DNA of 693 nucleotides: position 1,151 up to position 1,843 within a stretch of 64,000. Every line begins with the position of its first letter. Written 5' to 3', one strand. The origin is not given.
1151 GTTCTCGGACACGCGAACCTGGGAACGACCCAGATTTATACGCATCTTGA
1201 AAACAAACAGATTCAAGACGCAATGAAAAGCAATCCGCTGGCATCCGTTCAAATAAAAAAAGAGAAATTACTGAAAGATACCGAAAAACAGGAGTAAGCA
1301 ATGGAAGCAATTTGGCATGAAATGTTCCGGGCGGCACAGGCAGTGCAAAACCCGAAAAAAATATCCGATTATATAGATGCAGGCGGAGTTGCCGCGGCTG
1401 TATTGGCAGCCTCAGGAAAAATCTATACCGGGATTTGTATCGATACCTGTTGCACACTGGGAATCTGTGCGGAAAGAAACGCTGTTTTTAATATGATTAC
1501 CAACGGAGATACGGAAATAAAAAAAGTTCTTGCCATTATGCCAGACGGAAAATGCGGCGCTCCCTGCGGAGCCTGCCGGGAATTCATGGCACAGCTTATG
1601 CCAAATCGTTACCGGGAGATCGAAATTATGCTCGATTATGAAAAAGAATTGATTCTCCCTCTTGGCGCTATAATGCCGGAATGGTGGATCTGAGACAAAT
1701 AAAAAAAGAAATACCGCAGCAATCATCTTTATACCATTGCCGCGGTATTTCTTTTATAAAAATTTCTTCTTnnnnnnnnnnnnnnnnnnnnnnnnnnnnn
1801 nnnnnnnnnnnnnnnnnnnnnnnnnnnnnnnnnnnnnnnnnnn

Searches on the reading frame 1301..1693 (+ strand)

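Call 86: search_protein_families(library=pfam, proteins=[window:1301-1693:+], max_evalue=0.01)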
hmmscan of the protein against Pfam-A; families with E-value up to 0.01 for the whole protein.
window:1301-1693:+ (130 aa): 1 family
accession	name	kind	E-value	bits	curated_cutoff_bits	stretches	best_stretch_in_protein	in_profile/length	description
PF00383.29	dCMP_cyt_deam_1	-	1e-06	29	25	1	22-100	19-94/102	Cytidine and deoxycytidylate deaminase zinc-binding region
